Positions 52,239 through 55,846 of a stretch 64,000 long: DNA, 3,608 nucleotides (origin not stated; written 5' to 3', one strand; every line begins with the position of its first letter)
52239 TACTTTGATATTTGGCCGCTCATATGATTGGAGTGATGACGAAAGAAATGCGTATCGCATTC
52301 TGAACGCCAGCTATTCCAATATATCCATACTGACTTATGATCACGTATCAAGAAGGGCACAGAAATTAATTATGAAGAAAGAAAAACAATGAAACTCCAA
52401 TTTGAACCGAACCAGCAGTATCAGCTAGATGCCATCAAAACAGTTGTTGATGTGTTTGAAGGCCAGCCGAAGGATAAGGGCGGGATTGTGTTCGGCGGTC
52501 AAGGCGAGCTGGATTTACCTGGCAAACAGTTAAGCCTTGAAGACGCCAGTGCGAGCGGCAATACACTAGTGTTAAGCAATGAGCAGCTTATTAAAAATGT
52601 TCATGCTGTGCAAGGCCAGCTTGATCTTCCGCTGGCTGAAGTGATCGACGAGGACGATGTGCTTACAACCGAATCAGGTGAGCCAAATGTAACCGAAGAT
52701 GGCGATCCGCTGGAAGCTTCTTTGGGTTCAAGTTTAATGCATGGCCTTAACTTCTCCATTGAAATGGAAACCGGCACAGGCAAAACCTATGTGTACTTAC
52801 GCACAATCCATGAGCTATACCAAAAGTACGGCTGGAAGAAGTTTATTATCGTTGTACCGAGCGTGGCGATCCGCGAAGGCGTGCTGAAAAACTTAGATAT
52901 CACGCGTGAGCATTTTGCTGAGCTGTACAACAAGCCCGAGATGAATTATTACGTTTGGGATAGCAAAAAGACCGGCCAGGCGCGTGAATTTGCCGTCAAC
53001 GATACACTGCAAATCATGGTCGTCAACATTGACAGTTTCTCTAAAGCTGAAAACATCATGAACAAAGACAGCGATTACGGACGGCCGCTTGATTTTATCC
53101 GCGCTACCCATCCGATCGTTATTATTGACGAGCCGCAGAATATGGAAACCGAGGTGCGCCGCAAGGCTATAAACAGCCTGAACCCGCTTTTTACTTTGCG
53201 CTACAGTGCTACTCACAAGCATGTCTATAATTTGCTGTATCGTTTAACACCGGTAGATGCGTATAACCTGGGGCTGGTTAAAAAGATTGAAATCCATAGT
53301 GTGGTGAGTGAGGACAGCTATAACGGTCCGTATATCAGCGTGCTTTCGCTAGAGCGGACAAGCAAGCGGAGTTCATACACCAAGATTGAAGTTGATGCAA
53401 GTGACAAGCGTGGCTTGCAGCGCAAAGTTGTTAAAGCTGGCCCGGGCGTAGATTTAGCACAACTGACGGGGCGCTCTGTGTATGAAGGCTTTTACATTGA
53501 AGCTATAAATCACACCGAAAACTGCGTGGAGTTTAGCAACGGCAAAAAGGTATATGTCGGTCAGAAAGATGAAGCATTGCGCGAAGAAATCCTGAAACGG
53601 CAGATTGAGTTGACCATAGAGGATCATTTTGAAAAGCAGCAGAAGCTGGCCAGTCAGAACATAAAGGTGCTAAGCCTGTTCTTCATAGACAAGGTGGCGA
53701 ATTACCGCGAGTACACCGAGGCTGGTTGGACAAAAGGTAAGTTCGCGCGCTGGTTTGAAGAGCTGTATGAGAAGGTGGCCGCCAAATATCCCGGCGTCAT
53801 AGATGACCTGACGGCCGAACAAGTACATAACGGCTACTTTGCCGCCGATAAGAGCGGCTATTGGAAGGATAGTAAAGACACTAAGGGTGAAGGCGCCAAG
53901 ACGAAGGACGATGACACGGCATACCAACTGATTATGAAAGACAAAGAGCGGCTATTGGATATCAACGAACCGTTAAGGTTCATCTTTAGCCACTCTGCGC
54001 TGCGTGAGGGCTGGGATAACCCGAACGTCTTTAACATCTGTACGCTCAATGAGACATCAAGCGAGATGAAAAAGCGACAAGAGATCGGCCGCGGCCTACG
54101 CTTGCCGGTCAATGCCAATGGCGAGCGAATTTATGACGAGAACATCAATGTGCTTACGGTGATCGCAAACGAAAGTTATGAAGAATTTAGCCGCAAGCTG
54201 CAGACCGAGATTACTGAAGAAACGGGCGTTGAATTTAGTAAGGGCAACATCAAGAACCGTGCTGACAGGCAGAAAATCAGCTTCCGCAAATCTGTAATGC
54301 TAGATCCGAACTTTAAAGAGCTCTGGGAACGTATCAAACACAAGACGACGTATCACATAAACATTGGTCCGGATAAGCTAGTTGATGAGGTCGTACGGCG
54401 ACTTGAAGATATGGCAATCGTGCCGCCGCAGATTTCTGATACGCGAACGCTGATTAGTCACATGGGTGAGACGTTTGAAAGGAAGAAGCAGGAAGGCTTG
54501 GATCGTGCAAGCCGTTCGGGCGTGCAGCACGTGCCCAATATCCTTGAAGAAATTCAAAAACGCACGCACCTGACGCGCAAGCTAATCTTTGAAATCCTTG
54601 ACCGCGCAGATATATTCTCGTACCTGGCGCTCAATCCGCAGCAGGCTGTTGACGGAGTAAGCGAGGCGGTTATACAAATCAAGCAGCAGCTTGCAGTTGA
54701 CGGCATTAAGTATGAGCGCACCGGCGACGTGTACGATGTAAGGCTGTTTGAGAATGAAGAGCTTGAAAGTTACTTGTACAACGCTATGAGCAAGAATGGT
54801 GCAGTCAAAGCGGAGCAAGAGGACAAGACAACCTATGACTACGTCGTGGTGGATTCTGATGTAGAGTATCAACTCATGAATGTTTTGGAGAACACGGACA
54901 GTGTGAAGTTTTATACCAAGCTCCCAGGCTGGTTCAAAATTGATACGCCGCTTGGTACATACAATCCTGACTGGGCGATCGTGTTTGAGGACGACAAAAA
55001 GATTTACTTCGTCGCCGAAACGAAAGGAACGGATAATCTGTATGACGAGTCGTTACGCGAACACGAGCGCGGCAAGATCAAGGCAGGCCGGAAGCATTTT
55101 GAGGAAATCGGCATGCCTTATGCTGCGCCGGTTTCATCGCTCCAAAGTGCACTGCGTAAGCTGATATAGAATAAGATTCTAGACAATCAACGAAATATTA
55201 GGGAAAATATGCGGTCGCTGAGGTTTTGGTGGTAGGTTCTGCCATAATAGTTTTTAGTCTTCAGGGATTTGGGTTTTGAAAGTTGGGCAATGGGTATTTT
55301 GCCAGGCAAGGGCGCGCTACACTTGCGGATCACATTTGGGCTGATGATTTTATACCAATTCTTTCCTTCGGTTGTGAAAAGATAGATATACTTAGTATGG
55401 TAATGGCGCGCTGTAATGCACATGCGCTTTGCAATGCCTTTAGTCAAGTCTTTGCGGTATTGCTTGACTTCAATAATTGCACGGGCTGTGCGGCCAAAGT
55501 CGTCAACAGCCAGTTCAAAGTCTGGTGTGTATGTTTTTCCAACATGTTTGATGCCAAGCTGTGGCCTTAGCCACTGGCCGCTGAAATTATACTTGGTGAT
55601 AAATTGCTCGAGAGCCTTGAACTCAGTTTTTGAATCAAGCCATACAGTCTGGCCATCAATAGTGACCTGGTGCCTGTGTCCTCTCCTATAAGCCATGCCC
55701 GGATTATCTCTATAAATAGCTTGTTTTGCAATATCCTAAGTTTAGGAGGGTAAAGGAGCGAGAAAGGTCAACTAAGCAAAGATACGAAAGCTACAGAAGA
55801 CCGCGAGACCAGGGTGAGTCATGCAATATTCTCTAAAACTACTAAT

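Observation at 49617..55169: Type III R-M operon with a Shedu-type (DUF4263) nuclease gene translationally coupled between mod and res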

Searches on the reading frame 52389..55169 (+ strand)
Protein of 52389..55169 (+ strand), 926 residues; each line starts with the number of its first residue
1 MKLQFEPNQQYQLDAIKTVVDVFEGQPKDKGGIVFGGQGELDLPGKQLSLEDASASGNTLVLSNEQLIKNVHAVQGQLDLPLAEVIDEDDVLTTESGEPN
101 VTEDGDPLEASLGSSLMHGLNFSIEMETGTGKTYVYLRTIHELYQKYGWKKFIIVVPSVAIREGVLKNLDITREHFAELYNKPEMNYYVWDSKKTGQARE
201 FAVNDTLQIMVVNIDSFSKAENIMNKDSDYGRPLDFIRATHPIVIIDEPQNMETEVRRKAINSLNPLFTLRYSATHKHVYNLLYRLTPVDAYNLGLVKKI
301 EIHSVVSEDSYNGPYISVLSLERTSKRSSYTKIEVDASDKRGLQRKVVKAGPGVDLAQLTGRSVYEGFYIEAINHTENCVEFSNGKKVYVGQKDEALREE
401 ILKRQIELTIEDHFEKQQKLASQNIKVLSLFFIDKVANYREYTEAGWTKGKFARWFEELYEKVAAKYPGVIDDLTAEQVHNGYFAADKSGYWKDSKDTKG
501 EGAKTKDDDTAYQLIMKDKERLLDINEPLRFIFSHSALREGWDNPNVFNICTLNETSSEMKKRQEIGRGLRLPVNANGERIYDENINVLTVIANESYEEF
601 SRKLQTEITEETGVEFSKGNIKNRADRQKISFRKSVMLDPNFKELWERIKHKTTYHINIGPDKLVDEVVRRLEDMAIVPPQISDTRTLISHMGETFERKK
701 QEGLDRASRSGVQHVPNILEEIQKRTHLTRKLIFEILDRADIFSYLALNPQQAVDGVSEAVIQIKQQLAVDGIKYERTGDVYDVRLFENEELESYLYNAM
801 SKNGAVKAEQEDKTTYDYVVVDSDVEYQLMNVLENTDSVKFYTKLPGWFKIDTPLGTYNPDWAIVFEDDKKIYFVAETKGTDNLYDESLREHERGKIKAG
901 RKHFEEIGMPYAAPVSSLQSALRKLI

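Call 5: search_protein_families(library=pfam, proteins=[window:52389-55169:+], max_evalue=0.01)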
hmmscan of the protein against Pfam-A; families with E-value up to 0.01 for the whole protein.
window:52389-55169:+ (926 aa): 4 families
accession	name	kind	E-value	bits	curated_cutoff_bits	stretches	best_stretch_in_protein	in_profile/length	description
PF19778.5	RE_endonuc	-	1.5e-32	112.1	23.4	1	813-911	2-102/108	Endonuclease domain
PF04851.21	ResIII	-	5.3e-16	59.4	22.5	1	121-277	25-163/164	Type III restriction enzyme, res subunit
PF00270.35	DEAD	-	7.7e-08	32.7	26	1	115-277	10-161/167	DEAD/DEAH box helicase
PF02562.22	PhoH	-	0.0013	18.7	27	1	127-256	27-135/205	PhoH-like protein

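Call 6: search_protein_families(library=padloc, proteins=[window:52389-55169:+], max_evalue=0.01)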
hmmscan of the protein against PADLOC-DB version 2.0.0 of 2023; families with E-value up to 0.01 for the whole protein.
window:52389-55169:+ (926 aa): 11 families
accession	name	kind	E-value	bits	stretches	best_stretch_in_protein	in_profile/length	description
PDLC03647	REase_III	-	1.8e-276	918.2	2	1-617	1-595/989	Type III restriction enzyme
PDLC03649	REase_III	-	4.3e-91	304.2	2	123-615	78-580/973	Type III restriction enzyme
PDLC03648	REase_III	-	4.9e-12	42.8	1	533-600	315-379/871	Type III restriction enzyme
PDLC03653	REase_III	-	7.2e-08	29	1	521-575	418-472/883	Type III restriction enzyme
PDLC03650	REase_III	-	8.7e-08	29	1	522-576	371-425/898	Type III restriction enzyme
PDLC02707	PbeA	-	1.5e-07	28.5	1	124-280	273-417/672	PbeA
PDLC02706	PbeA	-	6.8e-06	22.9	1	125-280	291-435/722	PbeA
PDLC01439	typeIV_DinG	-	7.5e-05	19.6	1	114-170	29-81/575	CAS-IV-A; associated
PDLC01763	Cas3b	-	0.0013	15.5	1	122-256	266-395/762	-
PDLC01252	Cas3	-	0.0029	15.1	1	125-257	5-129/324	CAS-I; effector_G3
PDLC01765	Cas3c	-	0.0041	14.1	1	122-269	186-320/612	-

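Call 7: search_protein_families(library=ncbifam, proteins=[window:52389-55169:+], max_evalue=0.01)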
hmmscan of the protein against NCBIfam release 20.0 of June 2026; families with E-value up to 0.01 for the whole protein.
window:52389-55169:+ (926 aa): 3 families
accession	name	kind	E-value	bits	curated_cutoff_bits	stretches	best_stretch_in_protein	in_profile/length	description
NF012027.0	PRK15483.1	equivalog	6.4e-101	338.8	564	2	107-631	47-602/986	type III restriction-modification system endonuclease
NF046055.1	restr_BPTD_3080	equivalog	5.7e-08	31.2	800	1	497-885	540-927/970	BPTD_3080 family restriction endonuclease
TIGR04095.1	dnd_restrict_1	equivalog_domain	0.0028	16.7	600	0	124-260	29-153/451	DNA phosphorothioation system restriction enzyme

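Call 44: find_related_loci(query=A2, collection=metagenome_contigs, flank=6000)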
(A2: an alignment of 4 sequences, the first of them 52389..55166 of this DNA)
Query A2 (926 aa) in metagenome_contigs; peptide patterns used: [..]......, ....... (x = any residue, [..] = any of these).
600 stretches matched a pattern (row limit reached: there are more); 591 encode a relative of the query (tblastn E <= 1e-3); the best 80 are kept; 80 distinct loci.
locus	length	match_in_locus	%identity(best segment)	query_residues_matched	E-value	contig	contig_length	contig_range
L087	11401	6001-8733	65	1-925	0e+0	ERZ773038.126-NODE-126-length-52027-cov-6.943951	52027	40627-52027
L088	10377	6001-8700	65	1-922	0e+0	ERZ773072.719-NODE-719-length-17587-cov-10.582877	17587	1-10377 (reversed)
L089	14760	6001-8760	64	1-925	0e+0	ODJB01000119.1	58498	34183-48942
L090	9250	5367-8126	64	1-925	0e+0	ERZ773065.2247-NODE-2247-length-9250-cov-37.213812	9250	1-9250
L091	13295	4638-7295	63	1-925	0e+0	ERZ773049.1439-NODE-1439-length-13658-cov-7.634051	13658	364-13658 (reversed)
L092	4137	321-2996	53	5-922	0e+0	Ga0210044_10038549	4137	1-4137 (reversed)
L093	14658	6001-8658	49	1-918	0e+0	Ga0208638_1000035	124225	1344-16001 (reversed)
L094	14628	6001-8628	48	1-923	0e+0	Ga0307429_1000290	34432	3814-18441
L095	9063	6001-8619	47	1-918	0e+0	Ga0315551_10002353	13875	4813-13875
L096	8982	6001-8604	48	1-907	0e+0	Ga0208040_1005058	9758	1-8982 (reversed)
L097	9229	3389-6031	48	1-921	0e+0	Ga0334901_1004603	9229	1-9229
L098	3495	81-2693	47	1-919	0e+0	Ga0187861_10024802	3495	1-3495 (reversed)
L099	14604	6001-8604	48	1-907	0e+0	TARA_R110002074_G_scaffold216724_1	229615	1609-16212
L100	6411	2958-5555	47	1-904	0e+0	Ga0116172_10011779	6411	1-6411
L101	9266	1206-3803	47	1-906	0e+0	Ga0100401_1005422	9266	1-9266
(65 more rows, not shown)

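Call 48: search_protein_families(library=pfam, proteins=[L087:3725-5041:+, L087:5210-5989:+, L088:2882-3310:+, L088:3467-4183:+, L088:4315-5937:+, L089:3166-4863:+, L089:5025-6008:+, L090:3087-4433:+, L091:2786-3694:+, L091:3809-4159:+], max_evalue=0.001)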
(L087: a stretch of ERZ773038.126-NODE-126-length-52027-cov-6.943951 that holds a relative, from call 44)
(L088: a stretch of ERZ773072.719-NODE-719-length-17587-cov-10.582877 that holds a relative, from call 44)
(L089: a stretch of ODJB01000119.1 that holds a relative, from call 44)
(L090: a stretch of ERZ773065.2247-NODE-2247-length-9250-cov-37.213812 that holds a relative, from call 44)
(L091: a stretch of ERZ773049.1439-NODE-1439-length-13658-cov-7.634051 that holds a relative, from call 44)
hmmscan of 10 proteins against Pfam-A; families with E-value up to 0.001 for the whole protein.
L087:3725-5041:+ (439 aa): 2 families
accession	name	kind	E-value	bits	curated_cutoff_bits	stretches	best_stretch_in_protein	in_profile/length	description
PF18134.7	AGS_C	-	1.1e-14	55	26.7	1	327-437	13-128/129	Adenylyl/Guanylyl and SMODS C-terminal sensor domain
PF18144.7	SMODS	-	2.4e-12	47.8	26.5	1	6-138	3-138/164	Second Messenger Oligonucleotide or Dinucleotide Synthetase domain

L087:5210-5989:+ (260 aa): 0 families

L088:2882-3310:+ (143 aa): 0 families

L088:3467-4183:+ (239 aa): 0 families

L088:4315-5937:+ (541 aa): 2 families
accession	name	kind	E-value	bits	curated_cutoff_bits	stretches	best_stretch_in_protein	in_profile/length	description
PF04326.19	SLFN_AlbA_2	-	2.5e-14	54.2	25.3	1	15-126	1-117/118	Schlafen, AlbA_2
PF13749.12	HATPase_c_4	-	9.8e-12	45.2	26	1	299-375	3-82/89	Putative ATP-dependent DNA helicase recG C-terminal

L089:3166-4863:+ (566 aa): 5 families
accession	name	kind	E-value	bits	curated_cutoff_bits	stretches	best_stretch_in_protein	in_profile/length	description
PF13175.12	AAA_15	-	1.4e-18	68.1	32.1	1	2-359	1-373/374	AAA ATPase domain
PF13304.12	AAA_21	-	3.4e-09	37.6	27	1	31-361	4-304/304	AAA domain, putative AbiEii toxin, Type IV TA system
PF02463.25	SMC_N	-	2.5e-05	24.2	40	0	6-48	4-47/220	RecF/RecN/SMC N terminal domain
PF13476.12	AAA_23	-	4.2e-05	24.7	27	1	19-225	13-190/201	AAA domain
PF13514.12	AAA_27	-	0.0004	20.5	22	1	2-107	1-107/206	AAA domain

L089:5025-6008:+ (328 aa): 1 family
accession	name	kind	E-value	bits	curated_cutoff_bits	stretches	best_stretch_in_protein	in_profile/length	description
PF13310.11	Virulence_RhuM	-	2.3e-107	358.4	33.7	1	68-305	10-248/252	Virulence protein RhuM family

L090:3087-4433:+ (449 aa): 2 families
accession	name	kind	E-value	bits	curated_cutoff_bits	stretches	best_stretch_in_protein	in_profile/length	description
PF13094.11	CENP-Q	-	1.1e-05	26.1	28.5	0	171-255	23-107/162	CENP-Q, a CENPA-CAD centromere complex subunit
PF04108.17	ATG17_like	-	3.7e-05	23.8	43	1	65-230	112-293/355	Autophagy protein ATG17-like domain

L091:2786-3694:+ (303 aa): 0 families

L091:3809-4159:+ (117 aa): 1 family
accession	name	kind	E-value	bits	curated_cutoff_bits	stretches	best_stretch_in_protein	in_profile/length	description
PF12686.12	DUF3800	-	2.4e-05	25.5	21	1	17-84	1-63/149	Protein of unknown function (DUF3800)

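Call 50: search_protein_families(library=pfam, alignment_id=A3, max_evalue=0.0001)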
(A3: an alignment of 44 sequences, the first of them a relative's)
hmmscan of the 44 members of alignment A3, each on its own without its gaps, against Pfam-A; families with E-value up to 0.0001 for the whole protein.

A. member 1, L094:2376-3722:+ (449 aa): 1 family
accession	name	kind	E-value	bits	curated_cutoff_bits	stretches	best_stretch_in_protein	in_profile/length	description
PF13289.12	SIR2_2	-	4.5e-08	33.7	24.5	1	219-375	3-111/141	SIR2-like domain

B. families by the number of members that match (of 44 scanned): 42 families (the first 25 are shown)
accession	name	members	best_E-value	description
PF13304.12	AAA_21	7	8.7e-25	AAA domain, putative AbiEii toxin, Type IV TA system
PF02463.25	SMC_N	6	6.3e-09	RecF/RecN/SMC N terminal domain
PF13175.12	AAA_15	5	1.3e-34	AAA ATPase domain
PF04326.19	SLFN_AlbA_2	4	2.7e-21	Schlafen, AlbA_2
PF13476.12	AAA_23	4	1.2e-06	AAA domain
PF13749.12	HATPase_c_4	3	5e-24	Putative ATP-dependent DNA helicase recG C-terminal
PF11398.14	DUF2813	3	7e-08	Protein of unknown function (DUF2813)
PF13310.11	Virulence_RhuM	2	7.4e-114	Virulence protein RhuM family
PF06250.17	YhcG_C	1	4.1e-55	YhcG PDDEXK nuclease domain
PF00145.23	DNA_methylase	1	1.4e-51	C-5 cytosine-specific DNA methylase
PF17761.7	DUF1016_N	1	4.1e-42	DUF1016 N-terminal domain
PF22398.1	DUF6978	1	3.2e-37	Family of unknown function (DUF6978)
PF03852.21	Vsr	1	1e-33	DNA mismatch endonuclease Vsr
PF01934.22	HepT-like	1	1.6e-30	Ribonuclease HepT-like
PF08861.15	DUF1828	1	3e-27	Domain of unknown function DUF1828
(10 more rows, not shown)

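Call 51: search_protein_families(library=padloc, alignment_id=A3, max_evalue=0.00001)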
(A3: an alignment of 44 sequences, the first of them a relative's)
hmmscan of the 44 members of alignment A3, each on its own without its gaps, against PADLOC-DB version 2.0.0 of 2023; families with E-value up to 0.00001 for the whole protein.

A. member 1, L094:2376-3722:+ (449 aa): 25 families
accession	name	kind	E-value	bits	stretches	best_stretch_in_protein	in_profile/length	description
PDLC04084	SIR2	-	4.6e-86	287.6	1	35-445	12-411/414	-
PDLC04079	SIR2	-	9.3e-63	210.2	1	35-445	24-419/430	-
PDLC04090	SIR2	-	2.2e-57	193.2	1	35-445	17-419/426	-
PDLC04085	SIR2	-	7.2e-51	171.4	1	43-381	31-380/463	-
PDLC02186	SIR2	-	2.8e-43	146.5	1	51-384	18-338/412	-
PDLC04075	SIR2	-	8.7e-42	141.3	1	158-443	135-413/414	-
PDLC04076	SIR2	-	1.2e-40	137.9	1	50-380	17-331/406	-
PDLC04093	SIR2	-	3.1e-36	123.2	1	62-402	24-325/395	-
PDLC04081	SIR2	-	3.1e-28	97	1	197-382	117-298/345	-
PDLC04088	SIR2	-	4.4e-28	96.5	1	52-380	11-324/390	-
PDLC04087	SIR2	-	6.8e-26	89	1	202-396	120-300/343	-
PDLC04094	SIR2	-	6.6e-25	86.1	1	216-372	149-285/399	-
PDLC04082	SIR2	-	1.4e-18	64.9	1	158-379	76-284/345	-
PDLC02414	Aga_SIR2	-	1.6e-18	65.1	1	89-380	7-257/313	-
PDLC04092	SIR2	-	1.9e-18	64.9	1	158-371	64-250/318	-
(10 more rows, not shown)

B. families by the number of members that match (of 44 scanned): 371 families (the first 25 are shown)
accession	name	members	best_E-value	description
PDLC04135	mad3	6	9.9e-15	mads_3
PDLC03878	NsnB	5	5.7e-104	-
PDLC02979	AriA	5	2.6e-38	-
PDLC02980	AriA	5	7.7e-24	-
PDLC04178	HEC-01A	5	1e-18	-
PDLC04175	HEC-01A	5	5.7e-18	-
PDLC03859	LmuB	5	5.1e-10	-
PDLC02358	Old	4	1.9e-76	Old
PDLC00081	GajA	4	7.2e-22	AAA ATPase domain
PDLC04176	HEC-01A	4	4.2e-21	-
PDLC02981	AriAB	4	2.4e-19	-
PDLC02915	ATPase-Toprim_I-B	4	3.9e-19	-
PDLC04393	PDC-M07A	4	2.5e-16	-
PDLC04177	HEC-01A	4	4.1e-16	-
PDLC00091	GajA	4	1.3e-15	AAA ATPase domain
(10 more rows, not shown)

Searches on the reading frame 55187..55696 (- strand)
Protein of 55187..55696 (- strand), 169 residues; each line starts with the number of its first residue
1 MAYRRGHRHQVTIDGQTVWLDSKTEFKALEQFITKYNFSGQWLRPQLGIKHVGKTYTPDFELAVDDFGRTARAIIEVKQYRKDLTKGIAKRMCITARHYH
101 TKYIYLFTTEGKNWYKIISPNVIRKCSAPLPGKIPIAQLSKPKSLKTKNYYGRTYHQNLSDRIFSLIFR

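Call 5: search_protein_families(library=pfam, proteins=[window:55187-55696:-], max_evalue=0.01)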
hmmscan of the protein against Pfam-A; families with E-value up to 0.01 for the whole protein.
window:55187-55696:- (169 aa): 0 families

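Call 6: search_protein_families(library=padloc, proteins=[window:55187-55696:-], max_evalue=0.01)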
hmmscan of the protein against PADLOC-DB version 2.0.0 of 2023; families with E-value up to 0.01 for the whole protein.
window:55187-55696:- (169 aa): 0 families

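Call 7: search_protein_families(library=ncbifam, proteins=[window:55187-55696:-], max_evalue=0.01)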
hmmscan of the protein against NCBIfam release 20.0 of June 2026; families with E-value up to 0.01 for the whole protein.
window:55187-55696:- (169 aa): 0 families

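Call 68: search_solved_structures(query=window:55187-55696:-, max_evalue=5)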
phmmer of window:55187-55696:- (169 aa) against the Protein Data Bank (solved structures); distinct sequences matched with E-value up to 5: 0.

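Call 69: search_protein_families(library=phrogs, proteins=[window:55187-55696:-], max_evalue=0.01)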
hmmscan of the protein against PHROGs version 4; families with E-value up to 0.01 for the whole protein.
window:55187-55696:- (169 aa): 0 families
